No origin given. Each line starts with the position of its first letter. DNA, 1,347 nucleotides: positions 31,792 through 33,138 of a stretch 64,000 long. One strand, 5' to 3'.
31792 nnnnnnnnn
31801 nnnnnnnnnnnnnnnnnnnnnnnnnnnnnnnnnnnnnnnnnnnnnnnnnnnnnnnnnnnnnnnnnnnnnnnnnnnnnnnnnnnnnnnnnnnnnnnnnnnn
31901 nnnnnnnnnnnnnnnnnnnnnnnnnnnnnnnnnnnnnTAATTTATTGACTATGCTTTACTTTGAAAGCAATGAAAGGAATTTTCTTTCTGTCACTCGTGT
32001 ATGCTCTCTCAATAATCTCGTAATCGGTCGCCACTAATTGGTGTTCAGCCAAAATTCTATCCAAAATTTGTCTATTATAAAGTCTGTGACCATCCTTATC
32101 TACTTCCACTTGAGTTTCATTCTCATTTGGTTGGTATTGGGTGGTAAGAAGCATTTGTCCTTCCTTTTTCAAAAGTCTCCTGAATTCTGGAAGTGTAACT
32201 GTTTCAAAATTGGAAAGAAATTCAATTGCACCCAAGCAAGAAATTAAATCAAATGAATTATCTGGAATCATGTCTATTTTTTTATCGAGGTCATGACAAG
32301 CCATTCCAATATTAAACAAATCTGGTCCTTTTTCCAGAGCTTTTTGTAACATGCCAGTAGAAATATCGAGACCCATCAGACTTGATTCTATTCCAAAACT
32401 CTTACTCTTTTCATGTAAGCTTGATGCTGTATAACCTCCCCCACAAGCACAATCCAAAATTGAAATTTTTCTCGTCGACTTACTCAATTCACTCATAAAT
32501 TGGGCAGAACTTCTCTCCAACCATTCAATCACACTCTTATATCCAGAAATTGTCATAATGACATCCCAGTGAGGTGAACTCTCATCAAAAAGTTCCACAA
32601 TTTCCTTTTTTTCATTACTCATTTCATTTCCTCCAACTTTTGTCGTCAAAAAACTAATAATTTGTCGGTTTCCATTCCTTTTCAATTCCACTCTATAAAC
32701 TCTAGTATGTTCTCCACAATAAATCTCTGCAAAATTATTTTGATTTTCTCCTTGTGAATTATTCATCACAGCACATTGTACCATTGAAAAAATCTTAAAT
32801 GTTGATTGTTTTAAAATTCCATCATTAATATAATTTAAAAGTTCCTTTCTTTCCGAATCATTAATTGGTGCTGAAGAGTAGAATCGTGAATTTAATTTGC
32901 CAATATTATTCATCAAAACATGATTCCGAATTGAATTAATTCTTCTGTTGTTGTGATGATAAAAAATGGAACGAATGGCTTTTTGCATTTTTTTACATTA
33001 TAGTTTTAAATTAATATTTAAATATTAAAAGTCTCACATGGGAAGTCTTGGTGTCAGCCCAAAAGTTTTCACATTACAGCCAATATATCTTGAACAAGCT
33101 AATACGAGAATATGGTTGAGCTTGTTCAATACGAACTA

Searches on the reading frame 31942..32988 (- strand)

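Call 25: search_protein_families(library=pfam, proteins=[window:31942-32988:-], max_evalue=0.001)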
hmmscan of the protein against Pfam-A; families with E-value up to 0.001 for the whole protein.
window:31942-32988:- (348 aa): 7 families
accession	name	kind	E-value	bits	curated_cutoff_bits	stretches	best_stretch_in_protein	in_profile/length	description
PF13649.12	Methyltransf_25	-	5.9e-13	49.8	27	1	177-277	1-97/97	Methyltransferase domain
PF08241.18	Methyltransf_11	-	1.2e-12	48.7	21.2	1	178-280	1-94/95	Methyltransferase domain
PF13847.12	Methyltransf_31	-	2.3e-10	40.7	27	1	174-289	4-117/145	Methyltransferase domain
PF08242.18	Methyltransf_12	-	1.7e-08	35.5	30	1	178-278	1-97/98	Methyltransferase domain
PF13489.12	Methyltransf_23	-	9.9e-08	32.3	27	1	156-318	4-159/164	Methyltransferase domain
PF01209.24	Ubie_methyltran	-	1.8e-06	27.9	20.1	1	125-288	5-158/233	ubiE/COQ5 methyltransferase family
PF13679.12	Methyltransf_32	-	0.00035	21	27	1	162-222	14-74/143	Methyltransferase domain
